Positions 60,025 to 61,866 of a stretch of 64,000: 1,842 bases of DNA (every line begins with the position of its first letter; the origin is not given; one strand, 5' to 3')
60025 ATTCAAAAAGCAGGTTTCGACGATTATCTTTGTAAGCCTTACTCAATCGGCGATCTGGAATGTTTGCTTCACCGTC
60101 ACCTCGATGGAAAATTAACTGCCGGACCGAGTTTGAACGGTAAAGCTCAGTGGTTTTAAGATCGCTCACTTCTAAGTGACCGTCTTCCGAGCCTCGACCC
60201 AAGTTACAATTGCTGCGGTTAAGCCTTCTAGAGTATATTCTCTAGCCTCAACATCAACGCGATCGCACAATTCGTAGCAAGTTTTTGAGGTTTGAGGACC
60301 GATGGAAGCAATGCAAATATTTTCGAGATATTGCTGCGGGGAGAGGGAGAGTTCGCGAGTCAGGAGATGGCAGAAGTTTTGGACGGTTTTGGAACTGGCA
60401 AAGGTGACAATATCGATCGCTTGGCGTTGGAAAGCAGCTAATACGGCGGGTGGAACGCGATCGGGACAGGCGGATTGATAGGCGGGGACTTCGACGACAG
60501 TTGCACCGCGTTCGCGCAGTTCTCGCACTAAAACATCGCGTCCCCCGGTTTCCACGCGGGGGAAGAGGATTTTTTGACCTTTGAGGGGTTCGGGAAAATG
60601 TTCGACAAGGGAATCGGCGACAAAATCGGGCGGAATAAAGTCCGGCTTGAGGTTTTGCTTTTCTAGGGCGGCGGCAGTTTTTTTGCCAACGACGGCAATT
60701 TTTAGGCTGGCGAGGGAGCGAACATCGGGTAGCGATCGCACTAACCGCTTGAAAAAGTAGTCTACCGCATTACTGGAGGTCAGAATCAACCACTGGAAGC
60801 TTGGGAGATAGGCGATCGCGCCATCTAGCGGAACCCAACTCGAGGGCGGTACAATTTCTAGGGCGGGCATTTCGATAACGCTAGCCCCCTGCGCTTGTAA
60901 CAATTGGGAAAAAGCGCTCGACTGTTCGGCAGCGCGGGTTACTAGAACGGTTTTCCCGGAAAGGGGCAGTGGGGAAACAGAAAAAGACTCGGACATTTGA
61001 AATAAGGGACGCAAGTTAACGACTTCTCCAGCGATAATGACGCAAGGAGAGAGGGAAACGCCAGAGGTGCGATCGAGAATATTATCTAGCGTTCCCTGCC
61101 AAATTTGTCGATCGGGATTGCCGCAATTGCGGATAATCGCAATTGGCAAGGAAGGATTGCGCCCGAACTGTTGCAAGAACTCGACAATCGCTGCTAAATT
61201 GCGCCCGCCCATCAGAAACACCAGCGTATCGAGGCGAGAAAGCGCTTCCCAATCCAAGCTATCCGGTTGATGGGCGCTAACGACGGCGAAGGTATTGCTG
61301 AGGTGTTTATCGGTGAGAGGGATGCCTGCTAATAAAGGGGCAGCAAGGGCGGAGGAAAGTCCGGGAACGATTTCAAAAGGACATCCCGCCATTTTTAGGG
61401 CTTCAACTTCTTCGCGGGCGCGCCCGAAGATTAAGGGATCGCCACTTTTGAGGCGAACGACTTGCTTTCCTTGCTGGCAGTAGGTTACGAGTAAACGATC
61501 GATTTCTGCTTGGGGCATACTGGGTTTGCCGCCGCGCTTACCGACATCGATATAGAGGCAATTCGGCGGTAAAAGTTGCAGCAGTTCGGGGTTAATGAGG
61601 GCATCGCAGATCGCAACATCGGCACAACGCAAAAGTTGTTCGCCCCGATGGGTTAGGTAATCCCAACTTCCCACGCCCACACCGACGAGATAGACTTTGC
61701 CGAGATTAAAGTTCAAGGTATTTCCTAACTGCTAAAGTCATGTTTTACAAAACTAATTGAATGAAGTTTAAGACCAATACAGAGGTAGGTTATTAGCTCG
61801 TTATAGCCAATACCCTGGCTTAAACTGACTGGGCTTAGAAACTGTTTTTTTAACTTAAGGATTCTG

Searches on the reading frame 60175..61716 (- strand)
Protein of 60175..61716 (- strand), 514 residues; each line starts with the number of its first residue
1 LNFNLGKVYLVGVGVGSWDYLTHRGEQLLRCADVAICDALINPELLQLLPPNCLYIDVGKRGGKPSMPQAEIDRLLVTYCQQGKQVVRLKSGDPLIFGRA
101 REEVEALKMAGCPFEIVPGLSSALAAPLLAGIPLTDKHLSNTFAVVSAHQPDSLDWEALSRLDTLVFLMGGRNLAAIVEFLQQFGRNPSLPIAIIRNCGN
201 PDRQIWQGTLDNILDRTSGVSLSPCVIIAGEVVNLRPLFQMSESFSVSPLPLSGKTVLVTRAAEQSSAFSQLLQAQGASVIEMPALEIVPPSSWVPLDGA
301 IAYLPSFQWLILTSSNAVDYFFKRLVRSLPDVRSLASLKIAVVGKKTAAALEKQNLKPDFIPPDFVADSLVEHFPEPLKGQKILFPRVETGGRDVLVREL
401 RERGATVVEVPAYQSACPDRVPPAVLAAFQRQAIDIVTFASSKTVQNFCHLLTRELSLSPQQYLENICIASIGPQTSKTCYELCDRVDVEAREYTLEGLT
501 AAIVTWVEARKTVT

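Call 105: search_protein_families(library=pfam, proteins=[window:60175-61716:-], max_evalue=0.00001)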
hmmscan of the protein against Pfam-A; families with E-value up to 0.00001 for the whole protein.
window:60175-61716:- (514 aa): 2 families
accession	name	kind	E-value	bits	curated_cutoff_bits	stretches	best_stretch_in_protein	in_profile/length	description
PF02602.20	HEM4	-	4.1e-61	206.5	27.5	1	268-500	2-230/231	Uroporphyrinogen-III synthase HemD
PF00590.25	TP_methylase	-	2.2e-50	172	27.8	1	7-213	1-211/212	Tetrapyrrole (Corrin/Porphyrin) Methylases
